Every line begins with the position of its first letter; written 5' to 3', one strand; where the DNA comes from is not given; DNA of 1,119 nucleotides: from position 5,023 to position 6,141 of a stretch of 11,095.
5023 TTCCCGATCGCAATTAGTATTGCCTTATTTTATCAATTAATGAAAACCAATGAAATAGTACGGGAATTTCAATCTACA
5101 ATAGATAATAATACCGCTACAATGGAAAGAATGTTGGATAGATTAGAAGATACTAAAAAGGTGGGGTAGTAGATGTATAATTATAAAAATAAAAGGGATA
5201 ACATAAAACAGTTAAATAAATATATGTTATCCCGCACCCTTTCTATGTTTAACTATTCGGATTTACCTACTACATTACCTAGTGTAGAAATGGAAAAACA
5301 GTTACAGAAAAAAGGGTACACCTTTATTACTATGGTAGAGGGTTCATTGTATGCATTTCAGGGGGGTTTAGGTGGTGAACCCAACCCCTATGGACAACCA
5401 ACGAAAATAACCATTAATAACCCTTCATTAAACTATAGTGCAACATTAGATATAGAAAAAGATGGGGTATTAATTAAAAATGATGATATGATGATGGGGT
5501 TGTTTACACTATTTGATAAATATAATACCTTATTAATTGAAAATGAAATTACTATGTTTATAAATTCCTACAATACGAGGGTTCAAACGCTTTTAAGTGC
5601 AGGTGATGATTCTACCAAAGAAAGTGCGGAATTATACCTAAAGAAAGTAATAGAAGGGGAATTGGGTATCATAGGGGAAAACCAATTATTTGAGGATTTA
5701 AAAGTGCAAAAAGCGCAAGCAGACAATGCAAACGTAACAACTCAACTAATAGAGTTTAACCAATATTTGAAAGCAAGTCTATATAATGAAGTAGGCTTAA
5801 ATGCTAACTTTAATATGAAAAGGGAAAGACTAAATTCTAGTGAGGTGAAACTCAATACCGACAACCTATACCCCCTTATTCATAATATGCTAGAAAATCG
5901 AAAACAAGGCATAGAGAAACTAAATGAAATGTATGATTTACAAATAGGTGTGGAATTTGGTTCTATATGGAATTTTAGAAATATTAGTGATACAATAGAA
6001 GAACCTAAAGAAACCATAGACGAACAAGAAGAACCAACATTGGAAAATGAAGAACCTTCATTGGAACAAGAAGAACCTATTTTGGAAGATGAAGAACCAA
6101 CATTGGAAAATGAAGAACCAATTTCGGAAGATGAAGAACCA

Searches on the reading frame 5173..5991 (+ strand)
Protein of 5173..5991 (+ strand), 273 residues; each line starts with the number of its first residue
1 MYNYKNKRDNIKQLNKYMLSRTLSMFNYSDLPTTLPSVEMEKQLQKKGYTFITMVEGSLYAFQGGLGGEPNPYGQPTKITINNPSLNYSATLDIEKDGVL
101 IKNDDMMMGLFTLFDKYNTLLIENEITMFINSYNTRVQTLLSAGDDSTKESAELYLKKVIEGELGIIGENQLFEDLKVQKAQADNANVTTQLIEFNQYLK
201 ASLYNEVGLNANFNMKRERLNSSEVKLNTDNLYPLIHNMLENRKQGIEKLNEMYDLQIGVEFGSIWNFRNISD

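Call 19: search_dna_similar(query=window:5173-5991:+, collection=phages, mode=protein, max_rows=60, rows=spread, max_evalue=0.001)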
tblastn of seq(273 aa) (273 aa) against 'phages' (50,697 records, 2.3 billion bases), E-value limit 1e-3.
Records with a match: 87; places in all: 87; records where one place covers at least 80% of the query: 86.
Best place of each record, by identity: <60% 87.
By first word of the organism name: Bacillus 64; Salmonella 6; Bacteriophage 5; Clostridium 2; Amedibacillus 2; Pectobacterium 1; Acinetobacter 1; Enterobacter 1; Vibrio 1; Shigella 1; and 3 more.
By host as written in the record: - 11; Bacillus subtilis 11; Bacillus thuringiensis subsp. kurstaki ATCC 33679 6; Salmonella enterica subsp. enterica serovar Enteritidis PT1 4; Bacillus pumilus 4; Bacillus sp. 3; Bacillus thuringiensis kurstaki 3; Lysinibacillus fusiformis 2; and 29 more.
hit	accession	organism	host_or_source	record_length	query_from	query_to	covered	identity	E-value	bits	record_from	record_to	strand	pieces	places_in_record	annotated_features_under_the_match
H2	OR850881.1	Salmonella phage S.Kent 1-2-1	Salmonella enterica subsp. enterica ...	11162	2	270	99%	57.8%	5e-100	325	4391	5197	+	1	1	record has no annotation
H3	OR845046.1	Salmonella phage S.Ent 1-35-3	Salmonella enterica subsp. enterica ...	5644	2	270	99%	54.2%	1e-94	310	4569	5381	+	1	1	record has no annotation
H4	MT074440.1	Salmonella phage assan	Salmonella enterica subsp. enterica ...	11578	2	270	99%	53.9%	6e-95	310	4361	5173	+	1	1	hypothetical protein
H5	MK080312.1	Salmonella phage Astrid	Salmonella enterica subsp. enterica ...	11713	2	270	99%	53.9%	7e-95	310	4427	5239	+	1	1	upper collar connector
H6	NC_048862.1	Salmonella phage astrithr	Salmonella enterica subsp. enterica ...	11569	2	270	99%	53.9%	7e-95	310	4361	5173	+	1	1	upper collar connector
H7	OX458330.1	Acinetobacter phage Phanie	wastewater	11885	2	270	99%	52.8%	3e-93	306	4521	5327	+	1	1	Phage collar connector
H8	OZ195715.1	Vibrio phage K58 g2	Seawater and oysters mix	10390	1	269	99%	48.7%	1e-82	275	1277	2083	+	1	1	hypothetical protein (x2)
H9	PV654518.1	Shigella phage vB_SHGBLB0004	Shigella flexneri (EUROGROUP BIOLAB ...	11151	2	270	99%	46.8%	3e-77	260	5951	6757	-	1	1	hypothetical protein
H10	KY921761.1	Bacillus phage BeachBum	Bacillus thuringiensis subsp. kurstaki ...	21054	16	262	90%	28.6%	3e-10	66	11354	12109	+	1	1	upper collar protein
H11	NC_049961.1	Bacillus phage BeachBum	Bacillus thuringiensis subsp. kurstaki ...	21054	16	262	90%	28.6%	3e-10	66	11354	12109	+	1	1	upper collar connector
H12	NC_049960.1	Bacillus phage Harambe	Bacillus thuringiensis subsp. kurstaki ...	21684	16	262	90%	28.6%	5e-10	66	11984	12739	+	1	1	upper collar connector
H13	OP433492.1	Bacillus phage vB_BaeroP_SYYB1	Lysinibacillus fusiformis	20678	5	262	95%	27.3%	8e-15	80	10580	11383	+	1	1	collar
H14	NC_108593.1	Bacillus phage vB_BaeroP_SYYB1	Lysinibacillus fusiformis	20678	5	262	95%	27.3%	8e-15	80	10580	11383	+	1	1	collar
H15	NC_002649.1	Bacillus phage GA1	Bacillus sp.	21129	5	261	94%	27.4%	1e-14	79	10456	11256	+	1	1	gene 10: upper collar connector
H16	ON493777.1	Bacillus phage Sarmo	Bacillus safensis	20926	5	261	94%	27.0%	1e-14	79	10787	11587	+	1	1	collar protein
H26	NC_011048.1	Bacillus phage phi29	Bacillus subtilis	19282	5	262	95%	26.4%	2e-9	64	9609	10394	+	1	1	10: upper collar connector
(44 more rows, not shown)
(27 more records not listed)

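Call 20: get_annotated_region(hit=H6, flank=8000)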
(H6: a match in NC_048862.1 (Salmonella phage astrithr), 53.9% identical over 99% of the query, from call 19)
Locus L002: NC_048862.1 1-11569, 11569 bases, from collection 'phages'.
description: Salmonella phage astrithr, complete genome.
organism: Salmonella phage astrithr (NCBI taxid 2713276)
taxonomy: Viruses; Duplodnaviria; Heunggongvirae; Uroviricota; Caudoviricetes; Astrithrvirus; Astrithrvirus astrithr
host: Salmonella enterica subsp. enterica serovar Enteritidis PT1; source: wastewater; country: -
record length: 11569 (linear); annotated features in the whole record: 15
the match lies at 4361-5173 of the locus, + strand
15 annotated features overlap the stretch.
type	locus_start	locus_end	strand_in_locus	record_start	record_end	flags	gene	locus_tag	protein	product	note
CDS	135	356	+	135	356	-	-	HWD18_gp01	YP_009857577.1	hypothetical protein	-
CDS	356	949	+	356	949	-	-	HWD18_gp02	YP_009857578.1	hypothetical protein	-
CDS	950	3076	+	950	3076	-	-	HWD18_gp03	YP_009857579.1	DNA polymerase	PVOGs: VOG0334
CDS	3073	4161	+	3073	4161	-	-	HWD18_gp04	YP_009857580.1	terminase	PVOGs: VOG0639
CDS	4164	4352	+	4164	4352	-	-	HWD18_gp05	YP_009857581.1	hypothetical protein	-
CDS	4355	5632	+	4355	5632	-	-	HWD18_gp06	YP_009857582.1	upper collar connector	PVOGs: VOG0644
CDS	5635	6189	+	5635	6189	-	-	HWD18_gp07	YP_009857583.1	hypothetical protein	-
CDS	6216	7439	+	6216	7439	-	-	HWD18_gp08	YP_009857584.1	major head protein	-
CDS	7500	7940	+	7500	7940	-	-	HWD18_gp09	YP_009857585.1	hypothetical protein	-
CDS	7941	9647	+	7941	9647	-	-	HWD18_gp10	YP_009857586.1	hypothetical protein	-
CDS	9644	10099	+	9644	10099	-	-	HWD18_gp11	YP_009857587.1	endolysin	-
CDS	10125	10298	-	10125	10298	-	-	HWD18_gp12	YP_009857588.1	hypothetical protein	-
CDS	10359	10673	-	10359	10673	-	-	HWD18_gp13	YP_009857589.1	hypothetical protein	-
CDS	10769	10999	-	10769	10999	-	-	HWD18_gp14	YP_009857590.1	hypothetical protein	-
CDS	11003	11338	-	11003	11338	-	-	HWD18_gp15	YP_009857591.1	hypothetical protein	-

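Call 21: get_annotated_region(hit=H7, flank=8000)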
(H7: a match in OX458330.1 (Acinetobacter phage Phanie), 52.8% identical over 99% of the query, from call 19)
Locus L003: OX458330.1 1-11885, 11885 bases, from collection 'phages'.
description: Acinetobacter phage Phanie genome assembly, chromosome: Phanie.
organism: Acinetobacter phage Phanie (NCBI taxid 3029265)
taxonomy: Viruses; Duplodnaviria; Heunggongvirae; Uroviricota; Caudoviricetes; Astrithrvirus
host: -; source: wastewater; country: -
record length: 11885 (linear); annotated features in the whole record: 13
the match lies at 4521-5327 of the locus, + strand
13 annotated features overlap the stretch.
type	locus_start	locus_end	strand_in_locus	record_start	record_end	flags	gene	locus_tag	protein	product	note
CDS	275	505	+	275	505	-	-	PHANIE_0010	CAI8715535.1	hypothetical protein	-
CDS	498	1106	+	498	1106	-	-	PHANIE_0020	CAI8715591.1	hypothetical protein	-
CDS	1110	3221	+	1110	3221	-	-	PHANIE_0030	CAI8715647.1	DNA polymerase, phage-associated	-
CDS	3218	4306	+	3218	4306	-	-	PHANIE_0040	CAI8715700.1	Phage DNA packaging ATPase podovirus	-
CDS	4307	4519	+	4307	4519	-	-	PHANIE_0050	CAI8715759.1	hypothetical protein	-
CDS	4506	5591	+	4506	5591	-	-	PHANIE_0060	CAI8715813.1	Phage collar connector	-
CDS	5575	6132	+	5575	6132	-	-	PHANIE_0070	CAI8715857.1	hypothetical protein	-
CDS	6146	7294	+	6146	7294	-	-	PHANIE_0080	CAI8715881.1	putative major head protein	-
CDS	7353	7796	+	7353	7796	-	-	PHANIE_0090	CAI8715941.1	putative tail knob protein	-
CDS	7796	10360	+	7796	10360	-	-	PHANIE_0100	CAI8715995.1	poly(beta-D-mannuronate) lyase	-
CDS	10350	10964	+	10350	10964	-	-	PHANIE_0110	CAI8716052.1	N-acetylmuramoyl-L-alanine amidase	-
CDS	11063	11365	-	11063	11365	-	-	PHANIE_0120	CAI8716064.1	hypothetical protein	-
CDS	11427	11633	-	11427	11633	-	-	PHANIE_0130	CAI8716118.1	hypothetical protein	-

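Call 22: get_annotated_region(hit=H2, flank=8000)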
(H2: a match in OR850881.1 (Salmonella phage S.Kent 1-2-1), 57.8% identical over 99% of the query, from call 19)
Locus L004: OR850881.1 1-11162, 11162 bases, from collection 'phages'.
description: UNVERIFIED_ORG: Salmonella phage S.Kent 1-2-1 clone NODE_9_length_11162_cov_211.266038 genomic sequence.
organism: Salmonella phage S.Kent 1-2-1 (NCBI taxid 3113840)
taxonomy: Viruses
host: Salmonella enterica subsp. enterica serovar Kentucky; source: wastewater; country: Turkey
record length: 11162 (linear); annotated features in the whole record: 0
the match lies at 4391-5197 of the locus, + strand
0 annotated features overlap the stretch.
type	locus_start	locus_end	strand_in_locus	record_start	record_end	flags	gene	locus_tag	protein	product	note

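Call 23: get_annotated_region(hit=H8, flank=3000)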
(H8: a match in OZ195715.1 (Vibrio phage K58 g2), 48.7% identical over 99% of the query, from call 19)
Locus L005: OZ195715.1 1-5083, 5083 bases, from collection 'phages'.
description: Vibrio phage K58 g2 genome assembly, chromosome: VPK58_g2_1.
organism: Vibrio phage K58 g2 (NCBI taxid 3105776)
taxonomy: Viruses
host: -; source: Seawater and oysters mix; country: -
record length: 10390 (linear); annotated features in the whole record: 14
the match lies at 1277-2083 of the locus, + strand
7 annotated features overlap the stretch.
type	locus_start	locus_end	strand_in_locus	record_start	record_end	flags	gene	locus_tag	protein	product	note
CDS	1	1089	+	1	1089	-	-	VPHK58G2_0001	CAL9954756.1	terminase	-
CDS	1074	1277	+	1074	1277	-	-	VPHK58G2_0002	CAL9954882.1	hypothetical protein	-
CDS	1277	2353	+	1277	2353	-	-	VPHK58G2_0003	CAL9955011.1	hypothetical protein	-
CDS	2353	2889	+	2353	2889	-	-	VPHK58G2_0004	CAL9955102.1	hypothetical protein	-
CDS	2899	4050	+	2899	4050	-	-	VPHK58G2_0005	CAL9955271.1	major head protein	-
CDS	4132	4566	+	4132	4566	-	-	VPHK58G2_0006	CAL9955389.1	hypothetical protein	-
CDS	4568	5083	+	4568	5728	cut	-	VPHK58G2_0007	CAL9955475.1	hypothetical protein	-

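Call 24: get_annotated_region(hit=H9, flank=3000)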
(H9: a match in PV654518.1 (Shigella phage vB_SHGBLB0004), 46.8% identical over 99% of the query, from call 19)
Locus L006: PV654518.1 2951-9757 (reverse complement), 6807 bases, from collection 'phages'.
description: Shigella phage vB_SHGBLB0004, complete genome.
organism: Shigella phage vB_SHGBLB0004 (NCBI taxid 3425912)
taxonomy: Viruses
host: Shigella flexneri (EUROGROUP BIOLAB strain); source: -; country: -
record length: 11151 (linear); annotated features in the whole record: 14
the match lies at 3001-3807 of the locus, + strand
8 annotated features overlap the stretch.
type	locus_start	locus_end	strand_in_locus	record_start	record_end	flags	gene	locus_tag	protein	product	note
CDS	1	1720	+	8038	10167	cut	-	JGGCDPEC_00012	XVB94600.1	hypothetical protein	-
CDS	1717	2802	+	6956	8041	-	-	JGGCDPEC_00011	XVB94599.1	hypothetical protein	-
CDS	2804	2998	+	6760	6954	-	-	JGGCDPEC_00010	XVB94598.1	hypothetical protein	-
CDS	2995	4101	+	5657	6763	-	-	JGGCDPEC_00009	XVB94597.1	hypothetical protein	-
CDS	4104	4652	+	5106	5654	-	-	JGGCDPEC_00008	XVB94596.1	hypothetical protein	-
CDS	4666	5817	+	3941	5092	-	-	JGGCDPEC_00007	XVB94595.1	hypothetical protein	-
CDS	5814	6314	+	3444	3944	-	-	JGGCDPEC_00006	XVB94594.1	hypothetical protein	-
CDS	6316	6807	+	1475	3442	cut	-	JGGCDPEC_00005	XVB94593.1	hypothetical protein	-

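Call 25: get_annotated_region(hit=H26, flank=1500)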
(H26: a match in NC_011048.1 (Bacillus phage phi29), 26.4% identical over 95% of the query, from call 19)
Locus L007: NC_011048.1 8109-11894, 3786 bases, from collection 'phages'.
description: Bacillus phage phi29, complete genome.
organism: Bacillus phage phi29 (NCBI taxid 2884424)
taxonomy: Viruses; Duplodnaviria; Heunggongvirae; Uroviricota; Caudoviricetes; Salasmaviridae; Picovirinae; Salasvirus; Salasvirus phi29
host: Bacillus subtilis; source: -; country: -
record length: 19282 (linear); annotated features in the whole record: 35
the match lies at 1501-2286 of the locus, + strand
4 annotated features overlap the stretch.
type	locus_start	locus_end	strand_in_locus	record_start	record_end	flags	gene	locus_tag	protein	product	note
CDS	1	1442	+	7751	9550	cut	9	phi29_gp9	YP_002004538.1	tail protein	Other names: p9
CDS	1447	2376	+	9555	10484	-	10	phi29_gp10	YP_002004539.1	upper collar connector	In phage phi29, 12 copies of the head-tail connector/upper collar protein are a component of the DNA packaging motor ...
CDS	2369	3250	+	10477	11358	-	11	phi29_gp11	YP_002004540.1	adaptor Ad4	Other names: p11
CDS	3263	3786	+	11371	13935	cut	12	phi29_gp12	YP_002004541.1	pre-neck appendage protein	similar to NP_040730.1 pre-neck appendage protein Bacillus phage PZA, NP_690646.1 pre-neck appendage protein Bacillus ...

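Call 43: search_protein_representatives(protein=window:5173-5991:+)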
Query: 273 residues. Proteins with E-value up to 0.001 (for the whole library): 1721; up to 1e-10: 1029; up to 1e-30: 617. The best 150 are listed.
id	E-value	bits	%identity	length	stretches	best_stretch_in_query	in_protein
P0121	7.1e-98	343.5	55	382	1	2-270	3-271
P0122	1.6e-96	339.1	58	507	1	1-271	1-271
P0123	2.7e-93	328.5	57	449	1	2-270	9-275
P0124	9.8e-93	326.7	56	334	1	1-271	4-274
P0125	1.0e-91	323.3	57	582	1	1-267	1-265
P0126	2.2e-90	319.0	55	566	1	1-267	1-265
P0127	4.2e-90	318.0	58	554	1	1-267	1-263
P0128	4.8e-90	317.9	52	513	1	1-270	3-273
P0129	2.8e-89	315.4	53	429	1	1-271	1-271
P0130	2.9e-89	315.3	52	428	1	2-270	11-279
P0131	1.0e-88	313.5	54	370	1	2-270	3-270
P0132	1.1e-88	313.4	52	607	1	2-270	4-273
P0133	3.2e-85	302.0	53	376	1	5-271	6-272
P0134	1.1e-84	300.3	51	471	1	1-267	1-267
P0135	1.1e-83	297.1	53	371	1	2-270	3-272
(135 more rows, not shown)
